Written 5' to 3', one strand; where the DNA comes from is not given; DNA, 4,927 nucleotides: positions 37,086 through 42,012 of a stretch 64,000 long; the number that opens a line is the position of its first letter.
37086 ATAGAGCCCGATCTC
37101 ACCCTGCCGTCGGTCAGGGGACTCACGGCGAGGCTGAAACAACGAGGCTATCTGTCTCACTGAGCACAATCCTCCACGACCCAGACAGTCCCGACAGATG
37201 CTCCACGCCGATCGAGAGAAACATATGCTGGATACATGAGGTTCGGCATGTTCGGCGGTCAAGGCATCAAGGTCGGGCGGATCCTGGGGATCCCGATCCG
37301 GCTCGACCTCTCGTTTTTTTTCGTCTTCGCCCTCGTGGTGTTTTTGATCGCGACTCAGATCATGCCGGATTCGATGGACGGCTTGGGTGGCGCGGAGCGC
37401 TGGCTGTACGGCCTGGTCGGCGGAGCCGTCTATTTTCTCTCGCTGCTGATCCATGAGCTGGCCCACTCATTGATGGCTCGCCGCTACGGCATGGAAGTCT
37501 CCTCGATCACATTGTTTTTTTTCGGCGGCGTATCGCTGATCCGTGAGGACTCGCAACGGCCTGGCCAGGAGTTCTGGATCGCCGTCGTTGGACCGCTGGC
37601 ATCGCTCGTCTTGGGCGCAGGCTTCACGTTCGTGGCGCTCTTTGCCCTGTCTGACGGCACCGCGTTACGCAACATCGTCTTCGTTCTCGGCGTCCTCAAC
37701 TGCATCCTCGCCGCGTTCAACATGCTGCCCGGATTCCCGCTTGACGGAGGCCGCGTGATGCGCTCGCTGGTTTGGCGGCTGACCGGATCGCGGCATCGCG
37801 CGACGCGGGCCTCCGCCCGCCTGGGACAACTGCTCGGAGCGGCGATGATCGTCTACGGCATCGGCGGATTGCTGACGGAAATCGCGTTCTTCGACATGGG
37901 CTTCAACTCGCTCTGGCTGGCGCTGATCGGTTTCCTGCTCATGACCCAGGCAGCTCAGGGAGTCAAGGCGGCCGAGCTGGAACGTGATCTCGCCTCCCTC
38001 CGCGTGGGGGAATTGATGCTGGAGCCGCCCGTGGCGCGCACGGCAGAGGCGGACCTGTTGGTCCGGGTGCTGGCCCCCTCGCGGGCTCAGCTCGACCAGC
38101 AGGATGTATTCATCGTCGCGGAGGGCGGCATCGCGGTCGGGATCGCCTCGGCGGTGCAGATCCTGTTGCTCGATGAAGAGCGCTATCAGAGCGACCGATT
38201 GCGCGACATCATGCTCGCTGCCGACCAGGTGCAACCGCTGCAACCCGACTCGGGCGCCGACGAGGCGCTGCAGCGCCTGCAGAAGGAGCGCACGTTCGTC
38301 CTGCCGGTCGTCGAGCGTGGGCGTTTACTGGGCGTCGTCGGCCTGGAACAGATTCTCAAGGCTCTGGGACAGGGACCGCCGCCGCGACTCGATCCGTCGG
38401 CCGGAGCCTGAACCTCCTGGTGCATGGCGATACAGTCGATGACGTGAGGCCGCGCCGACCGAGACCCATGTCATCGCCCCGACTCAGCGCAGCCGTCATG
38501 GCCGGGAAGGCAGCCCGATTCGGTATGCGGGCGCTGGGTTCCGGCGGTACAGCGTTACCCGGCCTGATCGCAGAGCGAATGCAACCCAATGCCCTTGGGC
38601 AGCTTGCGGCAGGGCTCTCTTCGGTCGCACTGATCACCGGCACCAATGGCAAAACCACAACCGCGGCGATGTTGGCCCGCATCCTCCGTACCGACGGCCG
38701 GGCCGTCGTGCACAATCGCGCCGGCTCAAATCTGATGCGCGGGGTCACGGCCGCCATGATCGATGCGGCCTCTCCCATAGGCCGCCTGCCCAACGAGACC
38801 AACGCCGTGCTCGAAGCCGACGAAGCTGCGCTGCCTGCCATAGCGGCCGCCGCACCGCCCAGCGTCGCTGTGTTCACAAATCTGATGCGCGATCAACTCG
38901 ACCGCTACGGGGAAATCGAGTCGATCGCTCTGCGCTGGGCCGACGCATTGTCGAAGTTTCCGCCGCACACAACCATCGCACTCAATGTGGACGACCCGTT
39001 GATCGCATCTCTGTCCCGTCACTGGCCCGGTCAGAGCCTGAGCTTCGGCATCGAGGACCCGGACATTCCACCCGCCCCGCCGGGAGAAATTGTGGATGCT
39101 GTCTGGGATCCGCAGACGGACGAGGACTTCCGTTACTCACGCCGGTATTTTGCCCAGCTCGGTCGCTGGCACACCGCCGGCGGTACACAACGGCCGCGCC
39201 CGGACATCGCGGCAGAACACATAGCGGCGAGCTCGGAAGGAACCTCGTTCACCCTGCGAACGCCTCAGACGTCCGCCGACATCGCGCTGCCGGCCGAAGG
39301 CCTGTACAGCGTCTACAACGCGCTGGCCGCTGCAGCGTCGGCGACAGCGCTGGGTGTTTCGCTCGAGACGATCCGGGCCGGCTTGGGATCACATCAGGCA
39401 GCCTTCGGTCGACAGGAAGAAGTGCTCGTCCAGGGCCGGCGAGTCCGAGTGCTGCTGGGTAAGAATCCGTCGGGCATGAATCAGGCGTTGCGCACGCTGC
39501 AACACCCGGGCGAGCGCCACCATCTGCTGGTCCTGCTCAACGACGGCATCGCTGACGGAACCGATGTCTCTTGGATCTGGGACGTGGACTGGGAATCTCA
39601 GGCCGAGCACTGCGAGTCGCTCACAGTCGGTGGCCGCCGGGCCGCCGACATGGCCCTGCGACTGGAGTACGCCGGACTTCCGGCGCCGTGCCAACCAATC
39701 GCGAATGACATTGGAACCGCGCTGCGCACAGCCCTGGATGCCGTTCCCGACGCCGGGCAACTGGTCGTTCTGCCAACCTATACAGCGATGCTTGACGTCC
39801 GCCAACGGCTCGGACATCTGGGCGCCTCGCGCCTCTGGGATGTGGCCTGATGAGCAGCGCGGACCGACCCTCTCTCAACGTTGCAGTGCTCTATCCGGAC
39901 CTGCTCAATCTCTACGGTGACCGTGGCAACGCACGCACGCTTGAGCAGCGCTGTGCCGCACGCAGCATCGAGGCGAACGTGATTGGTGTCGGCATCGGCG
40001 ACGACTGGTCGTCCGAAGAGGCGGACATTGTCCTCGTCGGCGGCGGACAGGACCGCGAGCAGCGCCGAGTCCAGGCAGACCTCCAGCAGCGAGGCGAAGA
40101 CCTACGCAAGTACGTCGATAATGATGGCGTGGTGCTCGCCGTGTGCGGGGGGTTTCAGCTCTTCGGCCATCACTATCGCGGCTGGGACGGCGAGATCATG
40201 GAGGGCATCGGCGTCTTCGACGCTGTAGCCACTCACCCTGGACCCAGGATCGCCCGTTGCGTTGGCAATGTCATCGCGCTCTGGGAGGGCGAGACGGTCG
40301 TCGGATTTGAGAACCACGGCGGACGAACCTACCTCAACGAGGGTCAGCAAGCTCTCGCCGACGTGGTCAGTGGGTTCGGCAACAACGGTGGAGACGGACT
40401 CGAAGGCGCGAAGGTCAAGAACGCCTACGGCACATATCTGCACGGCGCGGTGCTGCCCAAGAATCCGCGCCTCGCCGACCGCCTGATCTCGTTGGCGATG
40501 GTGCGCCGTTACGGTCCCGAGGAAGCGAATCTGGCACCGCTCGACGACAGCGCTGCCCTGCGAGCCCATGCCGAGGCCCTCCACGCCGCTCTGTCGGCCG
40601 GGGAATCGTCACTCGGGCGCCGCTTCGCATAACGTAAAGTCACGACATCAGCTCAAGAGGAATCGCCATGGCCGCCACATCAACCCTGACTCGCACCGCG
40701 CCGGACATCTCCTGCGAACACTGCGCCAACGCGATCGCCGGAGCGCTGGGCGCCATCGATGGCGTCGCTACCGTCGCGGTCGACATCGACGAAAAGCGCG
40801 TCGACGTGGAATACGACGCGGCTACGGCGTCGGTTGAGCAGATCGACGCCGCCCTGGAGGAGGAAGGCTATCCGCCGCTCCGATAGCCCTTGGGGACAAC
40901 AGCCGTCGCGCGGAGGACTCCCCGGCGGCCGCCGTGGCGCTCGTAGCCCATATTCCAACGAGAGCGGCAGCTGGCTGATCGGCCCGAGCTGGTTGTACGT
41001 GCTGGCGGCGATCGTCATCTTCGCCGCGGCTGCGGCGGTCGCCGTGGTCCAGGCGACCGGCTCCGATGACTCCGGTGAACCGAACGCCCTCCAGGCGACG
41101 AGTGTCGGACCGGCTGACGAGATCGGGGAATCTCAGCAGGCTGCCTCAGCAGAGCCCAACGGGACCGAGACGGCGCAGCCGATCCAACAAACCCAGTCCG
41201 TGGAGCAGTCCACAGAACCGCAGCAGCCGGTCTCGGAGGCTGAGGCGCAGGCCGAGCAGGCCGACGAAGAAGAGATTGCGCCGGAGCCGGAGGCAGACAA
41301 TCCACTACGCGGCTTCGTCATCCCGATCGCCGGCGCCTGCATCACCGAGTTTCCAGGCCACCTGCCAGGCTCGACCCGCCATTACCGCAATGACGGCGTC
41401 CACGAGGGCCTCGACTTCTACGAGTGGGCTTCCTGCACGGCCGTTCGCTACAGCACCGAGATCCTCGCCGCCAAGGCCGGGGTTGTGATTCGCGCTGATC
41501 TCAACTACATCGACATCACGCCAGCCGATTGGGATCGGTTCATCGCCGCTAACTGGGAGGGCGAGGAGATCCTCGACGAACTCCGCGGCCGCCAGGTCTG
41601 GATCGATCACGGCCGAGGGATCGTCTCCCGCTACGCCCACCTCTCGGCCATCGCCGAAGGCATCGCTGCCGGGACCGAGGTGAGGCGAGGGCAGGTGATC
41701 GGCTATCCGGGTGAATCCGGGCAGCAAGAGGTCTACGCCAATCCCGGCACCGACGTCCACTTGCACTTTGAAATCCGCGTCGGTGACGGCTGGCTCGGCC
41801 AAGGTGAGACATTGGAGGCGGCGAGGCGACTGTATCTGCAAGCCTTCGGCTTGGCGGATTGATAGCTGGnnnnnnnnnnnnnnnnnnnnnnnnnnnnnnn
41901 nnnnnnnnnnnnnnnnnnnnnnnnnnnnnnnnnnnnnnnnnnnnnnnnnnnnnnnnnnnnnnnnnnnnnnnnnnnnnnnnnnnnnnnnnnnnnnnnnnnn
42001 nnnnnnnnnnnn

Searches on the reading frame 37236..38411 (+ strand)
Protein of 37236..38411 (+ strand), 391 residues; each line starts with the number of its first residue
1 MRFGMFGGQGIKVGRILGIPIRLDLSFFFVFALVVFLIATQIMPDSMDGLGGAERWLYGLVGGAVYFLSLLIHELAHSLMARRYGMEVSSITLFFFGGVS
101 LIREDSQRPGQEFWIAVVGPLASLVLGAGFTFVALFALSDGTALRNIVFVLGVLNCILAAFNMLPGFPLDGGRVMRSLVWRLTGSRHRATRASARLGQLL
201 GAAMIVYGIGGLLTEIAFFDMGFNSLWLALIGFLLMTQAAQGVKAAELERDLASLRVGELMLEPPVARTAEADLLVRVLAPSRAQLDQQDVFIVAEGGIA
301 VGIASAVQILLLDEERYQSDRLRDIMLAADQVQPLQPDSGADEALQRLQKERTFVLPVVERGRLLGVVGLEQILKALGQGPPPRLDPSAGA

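Call 9: search_protein_families(library=pfam, proteins=[window:37236-38411:+], max_evalue=0.001)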
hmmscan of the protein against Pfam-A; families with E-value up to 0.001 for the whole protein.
window:37236-38411:+ (391 aa): 3 families
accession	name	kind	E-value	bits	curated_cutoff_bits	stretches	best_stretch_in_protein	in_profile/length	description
PF02163.28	Peptidase_M50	-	7.2e-22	78.2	27.2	2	67-136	7-102/221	Peptidase family M50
PF00571.33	CBS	-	2.3e-06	28.3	24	1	330-377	7-55/57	CBS domain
PF13398.12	Peptidase_M50B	-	3.6e-06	27.2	26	1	67-150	22-104/201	Peptidase M50B-like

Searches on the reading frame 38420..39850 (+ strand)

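Call 9: search_protein_families(library=pfam, proteins=[window:38420-39850:+], max_evalue=0.001)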
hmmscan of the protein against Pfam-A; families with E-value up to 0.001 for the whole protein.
window:38420-39850:+ (476 aa): 2 families
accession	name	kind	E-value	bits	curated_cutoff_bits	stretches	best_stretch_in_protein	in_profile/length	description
PF08353.15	MurT_C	-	2.9e-29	101.7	25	1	346-457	1-110/110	MurT ligase C-terminal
PF08245.18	Mur_ligase_M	-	2.6e-22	80.2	24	1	72-214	1-150/200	Mur ligase middle domain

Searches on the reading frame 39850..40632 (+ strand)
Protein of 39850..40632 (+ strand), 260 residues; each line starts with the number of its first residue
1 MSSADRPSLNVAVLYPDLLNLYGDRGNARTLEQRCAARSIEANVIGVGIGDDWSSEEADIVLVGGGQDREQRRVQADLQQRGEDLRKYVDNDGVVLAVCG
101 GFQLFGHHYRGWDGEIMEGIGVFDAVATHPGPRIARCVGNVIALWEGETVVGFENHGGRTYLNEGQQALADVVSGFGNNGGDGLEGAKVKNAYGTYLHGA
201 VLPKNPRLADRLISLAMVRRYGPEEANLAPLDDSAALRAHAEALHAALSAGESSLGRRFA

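Call 9: search_protein_families(library=pfam, proteins=[window:39850-40632:+], max_evalue=0.001)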
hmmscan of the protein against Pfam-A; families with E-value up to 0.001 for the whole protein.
window:39850-40632:+ (260 aa): 1 family
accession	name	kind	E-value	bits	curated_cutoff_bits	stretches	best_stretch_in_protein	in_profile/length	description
PF07685.20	GATase_3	-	6.7e-36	124.2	27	1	10-205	1-195/196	CobB/CobQ-like glutamine amidotransferase domain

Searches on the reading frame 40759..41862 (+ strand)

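Call 9: search_protein_families(library=pfam, proteins=[window:40759-41862:+], max_evalue=0.001)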
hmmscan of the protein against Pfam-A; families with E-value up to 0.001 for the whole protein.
window:40759-41862:+ (367 aa): 1 family
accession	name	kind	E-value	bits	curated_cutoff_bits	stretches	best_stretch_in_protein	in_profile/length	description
PF01551.29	Peptidase_M23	-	2.5e-15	56.9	28.7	1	215-342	3-90/96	Peptidase family M23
